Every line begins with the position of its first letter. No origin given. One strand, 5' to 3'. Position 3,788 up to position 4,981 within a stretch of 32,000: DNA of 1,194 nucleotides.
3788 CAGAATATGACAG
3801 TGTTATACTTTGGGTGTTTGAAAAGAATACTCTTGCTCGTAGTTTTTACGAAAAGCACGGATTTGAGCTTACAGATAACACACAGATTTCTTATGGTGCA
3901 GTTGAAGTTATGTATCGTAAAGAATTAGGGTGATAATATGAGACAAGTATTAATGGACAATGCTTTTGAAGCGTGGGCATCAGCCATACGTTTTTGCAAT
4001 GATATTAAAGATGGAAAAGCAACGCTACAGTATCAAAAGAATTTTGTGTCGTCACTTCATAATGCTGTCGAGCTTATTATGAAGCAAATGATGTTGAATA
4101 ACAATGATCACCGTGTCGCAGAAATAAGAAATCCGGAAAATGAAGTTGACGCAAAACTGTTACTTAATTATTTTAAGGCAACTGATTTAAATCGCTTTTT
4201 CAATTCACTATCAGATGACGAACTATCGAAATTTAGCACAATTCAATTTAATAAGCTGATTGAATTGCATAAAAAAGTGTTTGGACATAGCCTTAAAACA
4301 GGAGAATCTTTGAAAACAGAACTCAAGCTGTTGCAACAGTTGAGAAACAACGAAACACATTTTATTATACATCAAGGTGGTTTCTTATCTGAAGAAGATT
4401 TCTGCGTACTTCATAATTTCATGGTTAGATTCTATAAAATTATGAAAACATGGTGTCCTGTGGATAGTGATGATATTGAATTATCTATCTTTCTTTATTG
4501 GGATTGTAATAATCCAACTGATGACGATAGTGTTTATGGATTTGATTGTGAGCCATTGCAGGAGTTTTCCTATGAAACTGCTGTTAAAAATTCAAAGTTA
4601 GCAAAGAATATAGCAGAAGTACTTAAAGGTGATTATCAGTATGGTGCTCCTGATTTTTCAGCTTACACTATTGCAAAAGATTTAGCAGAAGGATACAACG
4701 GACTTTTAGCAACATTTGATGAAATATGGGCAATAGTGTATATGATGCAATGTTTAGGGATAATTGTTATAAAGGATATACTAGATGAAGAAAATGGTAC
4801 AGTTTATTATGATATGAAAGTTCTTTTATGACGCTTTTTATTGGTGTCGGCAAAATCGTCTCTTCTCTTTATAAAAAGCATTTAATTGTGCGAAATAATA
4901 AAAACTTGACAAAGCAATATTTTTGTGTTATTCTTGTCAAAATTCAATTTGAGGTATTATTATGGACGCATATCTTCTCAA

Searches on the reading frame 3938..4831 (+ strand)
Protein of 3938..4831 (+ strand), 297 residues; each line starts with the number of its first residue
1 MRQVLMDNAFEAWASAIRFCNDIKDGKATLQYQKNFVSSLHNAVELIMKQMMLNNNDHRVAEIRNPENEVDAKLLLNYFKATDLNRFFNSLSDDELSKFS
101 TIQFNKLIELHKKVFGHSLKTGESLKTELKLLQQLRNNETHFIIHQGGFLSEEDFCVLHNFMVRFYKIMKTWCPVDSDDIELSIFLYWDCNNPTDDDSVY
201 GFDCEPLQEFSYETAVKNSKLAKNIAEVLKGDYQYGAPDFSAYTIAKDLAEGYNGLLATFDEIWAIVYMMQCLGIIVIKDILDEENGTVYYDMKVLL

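Call 3: search_protein_families(library=pfam, proteins=[window:3938-4831:+], max_evalue=0.1)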
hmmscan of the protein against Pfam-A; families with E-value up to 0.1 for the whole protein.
window:3938-4831:+ (297 aa): 1 family
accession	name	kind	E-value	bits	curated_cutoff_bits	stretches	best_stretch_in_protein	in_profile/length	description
PF12358.13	DUF3644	-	0.0034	17.4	27.6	1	5-171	2-132/183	Domain of unknown function (DUF3644)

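Call 4: search_protein_families(library=padloc, proteins=[window:3938-4831:+], max_evalue=0.1)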
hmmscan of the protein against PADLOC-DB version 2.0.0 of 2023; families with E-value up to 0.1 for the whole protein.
window:3938-4831:+ (297 aa): 2 families
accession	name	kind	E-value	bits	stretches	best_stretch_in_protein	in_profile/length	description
PDLC04954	PDC-S19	-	2.5e-07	28.4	1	3-176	7-164/330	-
PDLC04952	PDC-S19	-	0.00099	16.7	0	121-146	83-108/328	-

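Call 6: search_protein_families(library=ncbifam, proteins=[window:3938-4831:+], max_evalue=0.1)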
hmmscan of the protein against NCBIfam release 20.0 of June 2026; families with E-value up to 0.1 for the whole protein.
window:3938-4831:+ (297 aa): 0 families

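Call 7: search_solved_structures(query=window:3938-4831:+, max_evalue=10, show_alignments=2)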
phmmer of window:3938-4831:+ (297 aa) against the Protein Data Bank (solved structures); distinct sequences matched with E-value up to 10: 3.
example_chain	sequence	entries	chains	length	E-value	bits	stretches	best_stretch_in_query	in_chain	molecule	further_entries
2o1z_A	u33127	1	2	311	0.018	17.8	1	102-170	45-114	Ribonucleotide Reductase Subunit R2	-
30ie_B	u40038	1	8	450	0.34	13.6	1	73-124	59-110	Virion nicking-joining enzyme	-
9r0t_A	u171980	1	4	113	0.8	12.3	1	228-290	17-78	NTF0-DIM1_CAV3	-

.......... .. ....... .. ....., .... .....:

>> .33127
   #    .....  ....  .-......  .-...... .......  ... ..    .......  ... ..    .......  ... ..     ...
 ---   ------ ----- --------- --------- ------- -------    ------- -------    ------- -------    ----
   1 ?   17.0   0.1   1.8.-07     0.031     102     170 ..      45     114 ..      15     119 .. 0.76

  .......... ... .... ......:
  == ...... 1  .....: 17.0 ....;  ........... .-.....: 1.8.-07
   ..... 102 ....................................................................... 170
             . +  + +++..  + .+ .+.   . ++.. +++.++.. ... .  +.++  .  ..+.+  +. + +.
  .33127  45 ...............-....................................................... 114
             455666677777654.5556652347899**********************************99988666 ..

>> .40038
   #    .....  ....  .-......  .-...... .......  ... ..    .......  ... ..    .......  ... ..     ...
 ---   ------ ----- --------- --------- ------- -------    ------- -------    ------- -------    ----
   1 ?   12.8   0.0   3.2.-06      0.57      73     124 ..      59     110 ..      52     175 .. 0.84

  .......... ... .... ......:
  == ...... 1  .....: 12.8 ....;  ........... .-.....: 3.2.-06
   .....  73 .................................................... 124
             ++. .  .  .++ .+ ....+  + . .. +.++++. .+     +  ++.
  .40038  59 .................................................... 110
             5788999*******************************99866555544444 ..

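Call 8: find_homologous_proteins(query=window:3938-4831:+, max_evalue=0.001)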
Query window:3938-4831:+ (297 aa): 348 proteins with E <= 0.001 among 980 candidates; the best 120 are listed.
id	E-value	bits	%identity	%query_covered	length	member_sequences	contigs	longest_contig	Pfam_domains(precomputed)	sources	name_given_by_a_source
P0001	4.5e-178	609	90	100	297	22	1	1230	-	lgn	-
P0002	1.4e-157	542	79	99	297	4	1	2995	-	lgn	-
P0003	8.0e-156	536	78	99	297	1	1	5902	-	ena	-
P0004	4.9e-154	530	78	100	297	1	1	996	-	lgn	-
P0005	6.6e-152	523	77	100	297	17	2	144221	-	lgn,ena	-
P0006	7.9e-152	523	76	100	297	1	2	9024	-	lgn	-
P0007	8.0e-152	523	76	99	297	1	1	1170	-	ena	-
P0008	6.2e-151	520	76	100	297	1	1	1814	-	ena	-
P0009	1.3e-150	519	77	100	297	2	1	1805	-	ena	-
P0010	1.9e-150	518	76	100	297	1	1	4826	-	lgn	-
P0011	7.5e-150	516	75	100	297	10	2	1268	-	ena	-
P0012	8.6e-150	516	75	100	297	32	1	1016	-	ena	-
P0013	9.0e-150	516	76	98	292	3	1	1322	-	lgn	-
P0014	2.3e-149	515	74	100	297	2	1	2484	-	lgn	-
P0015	1.7e-147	509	75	100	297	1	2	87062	-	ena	-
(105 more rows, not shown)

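Call 9: find_encoding_contigs(protein=window:3938-4831:+, flank=8000, max_places=10)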
Protein window:3938-4831:+ (297 aa): no gene with exactly this product is on record in the collection.

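Call 11: find_related_loci(query=A1, collection=genome_contigs, flank=6000)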
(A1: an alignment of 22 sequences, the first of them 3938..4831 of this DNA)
Query A1 (297 aa) in genome_contigs; peptide patterns used: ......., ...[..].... (x = any residue, [..] = any of these).
249 stretches matched a pattern; 24 encode a relative of the query (tblastn E <= 1e-3); 23 distinct loci.
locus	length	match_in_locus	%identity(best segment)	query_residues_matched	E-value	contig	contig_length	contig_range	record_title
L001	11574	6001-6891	89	1-297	0e+0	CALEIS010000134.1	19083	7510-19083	MAG TPA_asm: uncultured Clostridia bacterium isolate SRR6425781_bin.97_CONCOCT_v1.1_MAG genome assembly, contig: ERZ1767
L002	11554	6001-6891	75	1-297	7e-154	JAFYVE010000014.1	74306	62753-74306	MAG: Clostridia bacterium isolate RGIG7451 Water_buffalos_Colon-1__c257589, whole genome shotgun sequence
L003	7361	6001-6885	73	1-297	9e-150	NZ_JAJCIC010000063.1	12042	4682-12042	Lacrimispora sp. 210928-DFI.3.58 AJDDMMIN_63, whole genome shotgun sequence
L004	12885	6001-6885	74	1-297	8e-150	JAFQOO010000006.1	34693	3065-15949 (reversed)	MAG: Clostridia bacterium isolate RGIG2008 Goat_Colon-1__c297, whole genome shotgun sequence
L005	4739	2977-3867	74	1-297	3e-151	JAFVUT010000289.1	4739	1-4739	MAG: Ruminiclostridium sp. isolate RGIG5413 Sheep_Colon-4__c952370, whole genome shotgun sequence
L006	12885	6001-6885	72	1-297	3e-147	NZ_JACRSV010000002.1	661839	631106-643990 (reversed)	Fumia xinanensis strain NSJ-33 H9_ctg002, whole genome shotgun sequence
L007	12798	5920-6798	73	1-295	3e-145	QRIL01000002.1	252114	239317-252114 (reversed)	Ruminococcus sp. AM22-13 AM22-13.Scaf2, whole genome shotgun sequence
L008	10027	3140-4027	69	1-297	4e-136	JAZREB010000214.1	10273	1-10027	MAG: Faecousia sp. isolate T1900045501_YK20190195.MAGScoT_cleanbin_000033 SGB_7501_k141_707973, whole genome shotgun seq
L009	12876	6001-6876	68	1-295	8e-134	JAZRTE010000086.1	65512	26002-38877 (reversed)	MAG: Eubacteriales bacterium isolate T1900045344_YK20190034.MAGScoT_cleanbin_000026 SGB_6686_k141_3416179, whole genome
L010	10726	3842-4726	66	1-297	3e-132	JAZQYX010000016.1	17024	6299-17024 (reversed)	MAG: Acutalibacteraceae bacterium isolate T1900045159_TC20190153.MAGScoT_cleanbin_000011 SGB_5014_k141_353675, whole gen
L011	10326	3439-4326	65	1-297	1e-124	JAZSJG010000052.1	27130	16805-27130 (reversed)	MAG: Eubacteriales bacterium isolate T1900044565_TS20190031.MAGScoT_cleanbin_000040 SGB_402_k141_1302591, whole genome s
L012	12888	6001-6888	65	1-297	2e-124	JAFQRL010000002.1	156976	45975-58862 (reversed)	MAG: Clostridia bacterium isolate RGIG2083 Goat_Colon-2__c20371, whole genome shotgun sequence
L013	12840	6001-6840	45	1-291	2e-77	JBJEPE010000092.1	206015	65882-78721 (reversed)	MAG: Acutalibacteraceae bacterium isolate PUUB39_bin.015 NODE_8_length_206015_cov_10.141989, whole genome shotgun sequen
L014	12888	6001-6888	73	1-297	4e-146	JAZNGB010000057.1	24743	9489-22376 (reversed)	MAG: Acutalibacteraceae bacterium isolate T1900044709_TS20190175.MAGScoT_cleanbin_000006 SGB_1827_k141_1412381, whole ge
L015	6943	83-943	40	1-289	2e-62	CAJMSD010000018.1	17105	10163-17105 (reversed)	TPA_asm: uncultured bacterium isolate SRR5580103-bin.7 genome assembly, contig: NODE_3004_length_17105_cov_48.477977, wh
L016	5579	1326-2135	37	2-292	5e-58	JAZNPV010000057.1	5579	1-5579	MAG: Faecousia sp. isolate T1900044831_TS20190297.MAGScoT_cleanbin_000022 SGB_2895_k141_1773597, whole genome shotgun se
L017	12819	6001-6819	40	3-284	8e-58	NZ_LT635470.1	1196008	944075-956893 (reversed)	Blautia sp. Marseille-P3201T, whole genome shotgun sequence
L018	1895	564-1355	39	2-278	8e-55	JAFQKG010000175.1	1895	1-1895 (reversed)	MAG: Erysipelotrichaceae bacterium isolate RGIG1896 Goat_Cecum.Co__c2407396, whole genome shotgun sequence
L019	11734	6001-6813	45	1-284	6e-81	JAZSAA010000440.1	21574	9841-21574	MAG: Clostridia bacterium isolate T1900044942_TS20190408.MAGScoT_cleanbin_000064 SGB_3465_k141_1763519, whole genome sho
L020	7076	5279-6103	37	2-276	5e-51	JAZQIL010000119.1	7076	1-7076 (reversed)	MAG: Oscillospiraceae bacterium isolate T1900044625_TS20190091.MAGScoT_cleanbin_000006 SGB_928_k141_1402796, whole genom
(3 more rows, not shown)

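Call 14: search_protein_families(library=pfam, proteins=[L001:4892-5848:+, L003:5095-5898:+, L004:5284-5952:+, L005:1079-2899:+, L007:4921-5820:+, L010:3423-3740:+, L011:1780-3333:+, L013:4915-5982:+, L017:5201-5986:+, L019:5198-5899:+], max_evalue=0.01)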
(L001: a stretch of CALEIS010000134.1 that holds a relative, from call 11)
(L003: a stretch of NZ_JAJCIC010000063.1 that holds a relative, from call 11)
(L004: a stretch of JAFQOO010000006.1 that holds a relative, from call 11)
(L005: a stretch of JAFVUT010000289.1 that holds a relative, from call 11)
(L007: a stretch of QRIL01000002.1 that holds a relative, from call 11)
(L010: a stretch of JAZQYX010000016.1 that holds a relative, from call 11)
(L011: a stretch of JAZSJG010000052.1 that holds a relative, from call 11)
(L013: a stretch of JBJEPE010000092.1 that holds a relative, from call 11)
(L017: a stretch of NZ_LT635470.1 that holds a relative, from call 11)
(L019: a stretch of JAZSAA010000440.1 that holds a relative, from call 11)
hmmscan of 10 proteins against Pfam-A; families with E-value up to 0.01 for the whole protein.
L001:4892-5848:+ (318 aa): 1 family
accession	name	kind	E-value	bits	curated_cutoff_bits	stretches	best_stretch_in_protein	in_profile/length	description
PF00215.30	OMPdecase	-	4.3e-27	95.9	27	1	55-273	16-209/221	Orotidine 5'-phosphate decarboxylase / HUMPS family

L003:5095-5898:+ (267 aa): 0 families

L004:5284-5952:+ (222 aa): 0 families

L005:1079-2899:+ (606 aa): 3 families
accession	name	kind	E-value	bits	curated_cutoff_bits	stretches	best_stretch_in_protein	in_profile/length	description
PF04471.18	Mrr_cat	-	3e-33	114.8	21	1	162-274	2-115/115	Restriction endonuclease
PF22722.2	NA-iREase1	-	5.1e-12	46.2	27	1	169-270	1-104/106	NACHT-associated inactive Restriction Endonuclease 1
PF13156.12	Mrr_cat_2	-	0.00024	21.5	22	1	181-279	18-119/127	Restriction endonuclease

L007:4921-5820:+ (299 aa): 0 families

L010:3423-3740:+ (105 aa): 4 families
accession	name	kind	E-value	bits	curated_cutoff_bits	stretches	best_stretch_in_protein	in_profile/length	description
PF12844.13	HTH_19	-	3.5e-10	40.1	30.2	1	9-65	3-59/64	Helix-turn-helix domain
PF01381.28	HTH_3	-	1.6e-06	28.5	23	1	12-63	3-54/55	Helix-turn-helix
PF13443.12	HTH_26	-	5.2e-06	27.1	22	1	9-66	1-59/63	Cro/C1-type HTH DNA-binding domain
PF13560.12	HTH_31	-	0.00024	21.8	27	1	9-62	5-59/64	Helix-turn-helix domain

L011:1780-3333:+ (517 aa): 3 families
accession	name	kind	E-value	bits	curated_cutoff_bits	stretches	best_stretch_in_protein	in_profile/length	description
PF08238.18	Sel1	-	4.9e-28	97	30.7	4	363-395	3-35/36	Sel1 repeat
PF13431.12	TPR_17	-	0.00082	19.9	24.4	0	426-449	1-24/34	Tetratricopeptide repeat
PF13414.12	TPR_11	-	0.0019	18.3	26.8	1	419-449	9-39/42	TPR repeat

L013:4915-5982:+ (355 aa): 2 families
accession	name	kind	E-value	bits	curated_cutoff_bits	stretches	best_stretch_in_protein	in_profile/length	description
PF02661.23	Fic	-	2.6e-14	54.3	24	1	115-222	2-93/93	Fic/DOC family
PF22168.2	DIP2311-like_C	-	0.00019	22.1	27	1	322-352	30-60/63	Transcriptional regulator DIP2311-like, C-terminal domain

L017:5201-5986:+ (261 aa): 1 family
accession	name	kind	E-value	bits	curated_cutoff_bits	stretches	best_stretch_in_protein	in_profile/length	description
PF02661.23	Fic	-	4.8e-09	37.4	24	1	49-153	2-92/93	Fic/DOC family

L019:5198-5899:+ (233 aa): 0 families

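Call 15: search_protein_families(library=pfam, proteins=[L008:174-3032:+, L009:3062-5893:+, L012:3035-5956:+, L014:2991-5537:+, L014:5566-5874:+, L016:667-1179:+, L020:3206-5203:+, L002:5094-5999:+, L018:55-414:+, L003:1644-4655:+], max_evalue=0.01)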
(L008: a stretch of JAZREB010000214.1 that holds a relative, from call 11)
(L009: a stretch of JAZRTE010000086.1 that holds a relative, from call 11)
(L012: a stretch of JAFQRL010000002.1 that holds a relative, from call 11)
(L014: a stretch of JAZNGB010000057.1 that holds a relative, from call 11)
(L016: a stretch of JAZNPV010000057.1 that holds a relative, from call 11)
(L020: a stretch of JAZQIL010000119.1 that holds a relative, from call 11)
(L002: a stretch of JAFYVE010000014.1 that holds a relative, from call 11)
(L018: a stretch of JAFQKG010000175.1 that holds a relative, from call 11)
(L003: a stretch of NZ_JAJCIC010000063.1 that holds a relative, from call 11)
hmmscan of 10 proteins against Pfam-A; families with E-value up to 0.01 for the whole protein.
L008:174-3032:+ (952 aa): 0 families

L009:3062-5893:+ (943 aa): 0 families

L012:3035-5956:+ (973 aa): 6 families
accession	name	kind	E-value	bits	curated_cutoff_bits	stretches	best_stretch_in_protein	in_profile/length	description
PF19789.6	DUF6273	-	1e-17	64.9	23.5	1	834-970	2-171/172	Domain of unknown function (DUF6273)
PF07719.23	TPR_2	-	4.3e-07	30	27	0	666-690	2-26/34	Tetratricopeptide repeat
PF00515.34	TPR_1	-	1e-05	25.5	27.8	0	667-690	3-26/34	Tetratricopeptide repeat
PF14559.12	TPR_19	-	0.0014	19.4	25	0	766-794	1-33/68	Tetratricopeptide repeat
PF13174.12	TPR_6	-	0.0038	18.2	26.3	0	712-736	3-27/33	Tetratricopeptide repeat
PF12895.13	ANAPC3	-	0.0048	17.6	27.2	0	660-732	18-79/82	Anaphase-promoting complex, cyclosome, subunit 3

L014:2991-5537:+ (848 aa): 1 family
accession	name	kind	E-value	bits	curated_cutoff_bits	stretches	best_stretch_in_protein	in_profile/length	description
PF13800.11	Sigma_reg_N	-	0.0018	19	26.3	1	481-524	4-48/91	Sigma factor regulator N-terminal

L014:5566-5874:+ (102 aa): 0 families

L016:667-1179:+ (170 aa): 1 family
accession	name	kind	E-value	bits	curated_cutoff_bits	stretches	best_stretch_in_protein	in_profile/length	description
PF04956.18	TrbC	-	4.2e-05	24.1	27.9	1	77-168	9-98/98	TrbC/VIRB2 pilin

L020:3206-5203:+ (665 aa): 2 families
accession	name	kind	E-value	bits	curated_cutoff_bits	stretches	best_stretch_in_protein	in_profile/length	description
PF09554.16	RE_HaeII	-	2.8e-138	461.2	25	1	321-656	1-338/338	HaeII restriction endonuclease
PF00145.23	DNA_methylase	-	1.2e-94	317.9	22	1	5-301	1-323/324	C-5 cytosine-specific DNA methylase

L002:5094-5999:+ (301 aa): 6 families
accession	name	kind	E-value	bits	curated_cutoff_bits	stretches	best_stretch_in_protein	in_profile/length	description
PF00583.31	Acetyltransf_1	-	6e-12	46.3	20.7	1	194-278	34-116/116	Acetyltransferase (GNAT) family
PF13508.13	Acetyltransf_7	-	4e-08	33.9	27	1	232-279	39-83/84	Acetyltransferase (GNAT) domain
PF08445.16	FR47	-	4.1e-08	33.5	22.1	1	230-284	30-83/86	FR47-like protein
PF13673.13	Acetyltransf_10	-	2.4e-06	28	23.6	1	166-285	5-114/128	Acetyltransferase (GNAT) domain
PF13302.13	Acetyltransf_3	-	6.1e-05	24.2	25.4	1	165-279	18-138/138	Acetyltransferase (GNAT) domain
PF13420.13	Acetyltransf_4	-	0.00074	20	24.3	1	229-282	82-138/155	Acetyltransferase (GNAT) domain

L018:55-414:+ (119 aa): 2 families
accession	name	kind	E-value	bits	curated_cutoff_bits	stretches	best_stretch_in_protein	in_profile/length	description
PF04956.18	TrbC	-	0.00011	22.8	27.9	1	23-117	7-98/98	TrbC/VIRB2 pilin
PF18895.5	T4SS_pilin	-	0.0067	16.9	26.6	0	54-106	7-56/71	Type IV secretion system pilin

L003:1644-4655:+ (1003 aa): 5 families
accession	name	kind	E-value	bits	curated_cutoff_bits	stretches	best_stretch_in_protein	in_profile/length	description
PF18766.7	SWI2_SNF2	-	3.9e-29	102.3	26.7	1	296-527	1-191/221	SWI2/SNF2 ATPase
PF04313.20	HSDR_N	-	1.6e-19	71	25.1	1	26-227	3-197/198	Type I restriction enzyme R protein N terminus (HSDR_N)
PF22679.2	T1R_D3-like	-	6.9e-17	62.7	27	2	660-713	100-154/158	Type I restriction enzyme subunit R domain 3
PF04851.21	ResIII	-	5.1e-16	59.4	22.5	1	293-484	4-163/164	Type III restriction enzyme, res subunit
PF00270.35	DEAD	-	4.8e-07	30.1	26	1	297-489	4-165/167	DEAD/DEAH box helicase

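Call 17: find_related_loci(query=A1, collection=metagenome_contigs, flank=4000)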
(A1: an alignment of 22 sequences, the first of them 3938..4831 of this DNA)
Query A1 (297 aa) in metagenome_contigs; peptide patterns used: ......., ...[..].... (x = any residue, [..] = any of these).
393 stretches matched a pattern; 97 encode a relative of the query (tblastn E <= 1e-3); the best 80 are kept; 80 distinct loci.
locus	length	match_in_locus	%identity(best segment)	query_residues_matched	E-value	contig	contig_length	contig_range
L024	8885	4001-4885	74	1-297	8e-151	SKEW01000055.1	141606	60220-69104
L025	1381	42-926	74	1-297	7e-164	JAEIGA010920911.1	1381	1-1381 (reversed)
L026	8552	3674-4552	74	1-295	5e-149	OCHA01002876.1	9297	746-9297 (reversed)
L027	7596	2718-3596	74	1-295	5e-149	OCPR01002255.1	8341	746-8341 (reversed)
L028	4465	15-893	74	1-295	2e-151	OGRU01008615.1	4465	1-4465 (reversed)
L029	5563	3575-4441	74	1-291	2e-149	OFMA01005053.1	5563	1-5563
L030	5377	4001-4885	72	1-297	2e-147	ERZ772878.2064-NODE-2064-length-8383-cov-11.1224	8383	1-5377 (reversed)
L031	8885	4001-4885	72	1-297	7e-147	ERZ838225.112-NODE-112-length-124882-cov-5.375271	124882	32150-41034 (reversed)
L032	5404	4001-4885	72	1-297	2e-147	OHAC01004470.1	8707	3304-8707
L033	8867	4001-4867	74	1-291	2e-146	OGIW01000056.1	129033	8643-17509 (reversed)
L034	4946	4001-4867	74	1-291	7e-147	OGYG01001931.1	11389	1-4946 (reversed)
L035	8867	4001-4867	74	1-291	2e-146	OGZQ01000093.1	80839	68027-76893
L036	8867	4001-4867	74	1-291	2e-146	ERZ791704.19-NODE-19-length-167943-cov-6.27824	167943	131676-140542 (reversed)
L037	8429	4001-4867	73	1-291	5e-146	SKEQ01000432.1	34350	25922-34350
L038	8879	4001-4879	73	1-295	4e-146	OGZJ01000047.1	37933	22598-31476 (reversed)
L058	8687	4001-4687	43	1-239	5e-58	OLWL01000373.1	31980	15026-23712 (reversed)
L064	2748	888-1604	42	1-245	1e-56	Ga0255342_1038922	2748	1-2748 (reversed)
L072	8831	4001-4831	37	1-284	2e-52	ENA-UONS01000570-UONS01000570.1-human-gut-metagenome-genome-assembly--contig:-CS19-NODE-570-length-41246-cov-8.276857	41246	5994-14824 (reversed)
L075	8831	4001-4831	37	1-284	2e-52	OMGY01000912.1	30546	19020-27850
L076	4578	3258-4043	40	1-270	6e-52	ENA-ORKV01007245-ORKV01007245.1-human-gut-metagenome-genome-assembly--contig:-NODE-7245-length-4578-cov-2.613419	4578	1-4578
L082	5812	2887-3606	38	1-250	5e-49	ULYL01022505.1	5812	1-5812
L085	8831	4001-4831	36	1-284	1e-47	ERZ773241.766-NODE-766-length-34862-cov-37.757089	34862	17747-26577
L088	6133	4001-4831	36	1-284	2e-47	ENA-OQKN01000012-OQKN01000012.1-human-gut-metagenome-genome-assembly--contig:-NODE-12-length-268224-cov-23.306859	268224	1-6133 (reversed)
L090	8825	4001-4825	36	3-284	9e-47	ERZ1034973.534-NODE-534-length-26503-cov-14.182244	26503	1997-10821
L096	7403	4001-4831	36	1-284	2e-45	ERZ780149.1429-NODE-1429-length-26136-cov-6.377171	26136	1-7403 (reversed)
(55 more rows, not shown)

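Call 23: predict_structure(alignment_id=A1)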
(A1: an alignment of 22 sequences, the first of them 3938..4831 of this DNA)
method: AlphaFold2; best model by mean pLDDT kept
length: 297 residues; sequences in the alignment: 22
mean_pLDDT: 87.3   pTM: 0.87
mean pLDDT of the five models: 87.3, 82.4, 80.2, 79.1, 77.1
residues with pLDDT >= 90: 184; 70-90: 84; 50-70: 23; < 50: 6
segments of 3 or more residues with pLDDT < 50: 142-147
pLDDT, mean of each block of 10 residues (from residue 1): 79 94 92 94 96 93 85 93 92 91 95 88 92 85 56 95 93 74 74 61 89 94 94 87 94 84 94 91 83 89
secondary structure, 60 per line:
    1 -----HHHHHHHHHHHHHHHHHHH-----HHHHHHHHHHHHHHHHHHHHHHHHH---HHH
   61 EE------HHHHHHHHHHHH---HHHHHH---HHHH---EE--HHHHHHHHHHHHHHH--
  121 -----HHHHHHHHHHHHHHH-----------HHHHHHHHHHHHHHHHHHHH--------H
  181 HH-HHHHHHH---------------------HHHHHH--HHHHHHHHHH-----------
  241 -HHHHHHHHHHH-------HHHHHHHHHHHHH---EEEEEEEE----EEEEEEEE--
elements in order: H6-24 H30-54 H69-80 H84-89 H93-96 H104-118 H126-140 H152-171 H184-190 H212-217 H220-229 H242-252 H260-272 E276-283 E288-295
